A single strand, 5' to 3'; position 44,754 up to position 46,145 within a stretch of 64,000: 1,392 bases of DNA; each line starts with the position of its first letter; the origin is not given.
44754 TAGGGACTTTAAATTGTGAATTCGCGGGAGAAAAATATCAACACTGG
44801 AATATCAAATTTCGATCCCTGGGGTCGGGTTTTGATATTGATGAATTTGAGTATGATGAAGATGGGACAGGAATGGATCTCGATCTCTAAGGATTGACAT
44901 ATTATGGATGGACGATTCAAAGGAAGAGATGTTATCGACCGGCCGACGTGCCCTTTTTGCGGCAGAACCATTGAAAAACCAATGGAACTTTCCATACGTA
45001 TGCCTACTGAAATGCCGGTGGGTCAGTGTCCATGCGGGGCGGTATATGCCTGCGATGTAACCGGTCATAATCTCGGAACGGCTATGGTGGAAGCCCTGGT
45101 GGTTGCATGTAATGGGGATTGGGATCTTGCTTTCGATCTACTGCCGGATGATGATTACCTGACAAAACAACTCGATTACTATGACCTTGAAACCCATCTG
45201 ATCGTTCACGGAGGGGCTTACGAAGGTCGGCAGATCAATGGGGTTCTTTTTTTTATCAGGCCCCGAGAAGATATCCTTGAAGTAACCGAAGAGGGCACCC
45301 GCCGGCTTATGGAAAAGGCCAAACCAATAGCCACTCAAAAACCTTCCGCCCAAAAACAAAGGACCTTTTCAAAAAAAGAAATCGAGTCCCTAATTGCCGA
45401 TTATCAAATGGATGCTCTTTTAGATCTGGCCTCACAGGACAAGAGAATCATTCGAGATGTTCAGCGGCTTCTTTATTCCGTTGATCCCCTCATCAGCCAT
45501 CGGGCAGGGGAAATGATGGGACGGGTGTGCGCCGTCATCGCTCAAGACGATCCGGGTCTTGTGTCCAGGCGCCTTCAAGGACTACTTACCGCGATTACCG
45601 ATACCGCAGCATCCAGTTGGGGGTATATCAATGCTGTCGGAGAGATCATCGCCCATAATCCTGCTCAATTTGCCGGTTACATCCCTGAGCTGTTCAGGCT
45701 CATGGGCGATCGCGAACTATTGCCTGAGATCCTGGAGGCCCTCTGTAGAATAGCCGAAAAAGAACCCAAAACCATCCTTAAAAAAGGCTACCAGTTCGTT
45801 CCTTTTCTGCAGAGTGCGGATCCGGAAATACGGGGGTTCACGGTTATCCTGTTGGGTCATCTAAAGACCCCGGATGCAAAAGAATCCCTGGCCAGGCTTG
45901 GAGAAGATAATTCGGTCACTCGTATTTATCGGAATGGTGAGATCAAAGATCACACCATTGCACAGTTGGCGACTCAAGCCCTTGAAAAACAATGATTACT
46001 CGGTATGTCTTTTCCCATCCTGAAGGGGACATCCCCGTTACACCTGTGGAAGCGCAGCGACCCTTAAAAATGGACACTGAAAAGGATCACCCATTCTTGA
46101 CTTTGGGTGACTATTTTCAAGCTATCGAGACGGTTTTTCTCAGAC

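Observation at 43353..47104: Tightly coupled four-gene operon of unknown function (FmdB zinc ribbon, acidic-tail protein, zinc-ribbon/HEAT protein, 370-aa unknown) divergent from an ATP-grasp ligase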

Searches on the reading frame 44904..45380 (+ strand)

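Call 59: search_protein_families(library=pfam, proteins=[window:44904-45380:+], max_evalue=1)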
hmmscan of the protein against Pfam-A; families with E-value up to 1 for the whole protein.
window:44904-45380:+ (159 aa): 1 family
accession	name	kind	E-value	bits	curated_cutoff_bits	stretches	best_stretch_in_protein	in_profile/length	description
PF24333.1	DUF7501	-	0.15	12.7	27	1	11-26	8-23/58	Family of unknown function (DUF7501)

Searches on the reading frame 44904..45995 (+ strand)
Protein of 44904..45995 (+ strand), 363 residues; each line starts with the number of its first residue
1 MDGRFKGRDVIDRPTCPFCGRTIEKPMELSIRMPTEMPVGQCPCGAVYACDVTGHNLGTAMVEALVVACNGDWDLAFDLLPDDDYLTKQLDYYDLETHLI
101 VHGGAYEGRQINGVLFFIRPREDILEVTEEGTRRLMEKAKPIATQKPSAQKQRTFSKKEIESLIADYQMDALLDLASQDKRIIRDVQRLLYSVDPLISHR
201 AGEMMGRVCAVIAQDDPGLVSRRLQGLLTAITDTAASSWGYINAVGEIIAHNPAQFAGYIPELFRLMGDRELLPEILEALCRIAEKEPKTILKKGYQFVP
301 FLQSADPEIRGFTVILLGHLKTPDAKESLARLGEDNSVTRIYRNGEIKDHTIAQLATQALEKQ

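Call 3: search_protein_families(library=pfam, proteins=[window:44904-45995:+], max_evalue=0.1)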
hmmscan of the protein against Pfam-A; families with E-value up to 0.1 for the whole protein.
window:44904-45995:+ (363 aa): 2 families
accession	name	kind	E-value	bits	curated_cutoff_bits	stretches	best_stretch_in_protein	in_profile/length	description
PF13646.12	HEAT_2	-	0.0032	18.2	27.7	1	301-335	7-42/88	HEAT repeats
PF13513.12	HEAT_EZ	-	0.053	14.5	27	0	298-320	33-55/55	HEAT-like repeat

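Call 4: search_protein_families(library=ncbifam, proteins=[window:44904-45995:+], max_evalue=0.1)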
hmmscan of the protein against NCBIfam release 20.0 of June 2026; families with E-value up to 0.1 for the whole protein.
window:44904-45995:+ (363 aa): 2 families
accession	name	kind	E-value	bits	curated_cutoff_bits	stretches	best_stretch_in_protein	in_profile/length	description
NF045662.1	DVU0298_fam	equivalog_domain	1.1e-43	149.2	75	1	159-360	1-212/213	DVU0298 family protein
NF006213.0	PRK08340.1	equivalog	0.09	12.1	301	0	309-338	174-202/259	SDR family oxidoreductase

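Call 6: search_solved_structures(query=window:44904-45995:+, max_evalue=10)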
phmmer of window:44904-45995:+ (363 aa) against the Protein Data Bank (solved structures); distinct sequences matched with E-value up to 10: 9.
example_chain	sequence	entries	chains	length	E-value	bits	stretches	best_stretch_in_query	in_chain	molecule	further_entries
8aw4_B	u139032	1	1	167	0.17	14.1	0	296-347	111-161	ALPHAREP bGFPD-YY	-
8cxk_A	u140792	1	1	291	0.47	12.6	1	250-321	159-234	HORMA domain-containing protein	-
4trk_A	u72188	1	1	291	0.47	12.6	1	250-321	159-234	C. elegans HIM-3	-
4tzj_A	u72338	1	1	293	0.47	12.6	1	250-321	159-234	C. elegans HIM-3 and HTP-3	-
8cra_E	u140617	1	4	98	0.55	12.4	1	118-185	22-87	Developmental protein SEPALLATA 3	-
4ox0_A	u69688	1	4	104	0.68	12.1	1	118-185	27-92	Developmental protein SEPALLATA 3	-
6kka_A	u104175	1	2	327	1.4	11.1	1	46-80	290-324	Endo-1,4-beta-xylanase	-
6kjl_A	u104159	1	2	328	1.4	11.1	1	46-80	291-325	Endo-1,4-beta-xylanase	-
2dcj_A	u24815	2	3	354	1.5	11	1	46-80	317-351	xylanase J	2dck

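Call 19: find_homologous_proteins(query=window:44904-45995:+)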
Query window:44904-45995:+ (363 aa): 910 proteins with E <= 0.001 among 6123 candidates; the best 120 are listed.
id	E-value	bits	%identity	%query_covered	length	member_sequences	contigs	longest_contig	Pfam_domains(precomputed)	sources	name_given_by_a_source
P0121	1.9e-222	756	100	93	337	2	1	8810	-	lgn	-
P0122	2.3e-177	607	73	100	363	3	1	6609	-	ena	-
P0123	7.1e-163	560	66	100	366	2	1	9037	PF13646.13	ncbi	ncbi:DVU0298 family protein [Thermodesulfobacteriota bacterium]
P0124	2.8e-162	558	66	100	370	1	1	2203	PF13646.13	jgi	jgi:hypothetical protein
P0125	6.5e-162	557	66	100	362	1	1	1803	PF13513.13,PF13646.13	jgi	jgi:hypothetical protein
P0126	1.7e-161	555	66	100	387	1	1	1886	PF13646.13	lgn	-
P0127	3.1e-161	554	65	100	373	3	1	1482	-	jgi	jgi:hypothetical protein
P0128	4.5e-160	551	71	91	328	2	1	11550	-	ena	-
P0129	1.1e-158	546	64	100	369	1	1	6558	PF13513.13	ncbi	-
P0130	9.5e-158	543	65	100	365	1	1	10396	-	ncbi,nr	ncbi:MAG: PBS lyase [Deltaproteobacteria bacterium]|nr:PBS lyase [Deltaproteobacteria bacterium]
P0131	4.3e-156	537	63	100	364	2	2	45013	PF13513.13,PF13646.13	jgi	jgi:hypothetical protein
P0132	1.1e-155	536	64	99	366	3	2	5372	PF13513.13,PF13646.13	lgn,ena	-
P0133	2.9e-154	531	63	100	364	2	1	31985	PF13513.13,PF13646.13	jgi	-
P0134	3.1e-154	531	63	100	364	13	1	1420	PF13513.13,PF13646.13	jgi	jgi:hypothetical protein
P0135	2.6e-153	528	62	100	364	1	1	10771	PF13513.13,PF13646.13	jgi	jgi:hypothetical protein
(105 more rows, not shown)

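Call 67: search_solved_structures(query=A4, max_evalue=1)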
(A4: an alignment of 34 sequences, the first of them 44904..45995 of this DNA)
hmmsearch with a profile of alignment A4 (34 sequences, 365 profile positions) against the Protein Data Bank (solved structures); distinct sequences matched with E-value up to 1: 28.
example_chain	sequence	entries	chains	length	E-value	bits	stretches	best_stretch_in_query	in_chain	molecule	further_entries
9sah_A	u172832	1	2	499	5.1e-10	42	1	298-350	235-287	E4-NB2 synthetic fusion protein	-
4xl5_C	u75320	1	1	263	3.9e-07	32.5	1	297-343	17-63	bGFP-A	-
6fsq_A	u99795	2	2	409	1.2e-06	31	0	298-338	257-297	alphaRep A3_bGFPD | A3_bGFPD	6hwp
6gwc_C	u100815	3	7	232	2.9e-06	29.6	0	297-348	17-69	iE5 ALPHAREP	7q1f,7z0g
4zv6_A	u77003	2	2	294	3.9e-06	29.2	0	299-339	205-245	AlphaRep-7 | alpha-Rep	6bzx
2db0_A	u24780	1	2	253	1.6e-05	27.2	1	162-311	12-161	253aa long hypothetical protein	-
6ft5_A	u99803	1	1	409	0.00012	24.3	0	299-338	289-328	alphaRep A3_A3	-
8aw4_B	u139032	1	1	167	0.00018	23.7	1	275-337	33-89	ALPHAREP bGFPD-YY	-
8aw4_A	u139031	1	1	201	0.00087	21.5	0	299-336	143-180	ALPHAREP bB-E3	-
9t1m_A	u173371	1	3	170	0.0011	21.2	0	297-337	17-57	Alpha Rep E4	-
4xvp_D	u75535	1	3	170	0.0011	21.1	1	299-338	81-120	BGFP-C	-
6veh_A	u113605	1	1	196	0.0012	21.1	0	299-340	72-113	HEAT repeat domain-containing protein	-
5dcq_A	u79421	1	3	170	0.0012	21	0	299-336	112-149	artificial repeat proteins (alphaREP3)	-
9rhz_A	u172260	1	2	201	0.0016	20.6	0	298-338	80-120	ALPHAREP bE5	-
6uri_B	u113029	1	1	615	0.0016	20.6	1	154-290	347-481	AP-2 complex subunit beta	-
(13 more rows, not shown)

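Call 83: search_protein_families(library=padloc, proteins=[window:44904-45995:+], max_evalue=0.01)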
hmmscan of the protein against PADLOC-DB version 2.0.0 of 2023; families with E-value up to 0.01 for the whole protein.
window:44904-45995:+ (363 aa): 1 family
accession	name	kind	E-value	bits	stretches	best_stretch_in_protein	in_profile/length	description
PDLC03925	OloA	-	0.00019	18.8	1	160-310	147-261/596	-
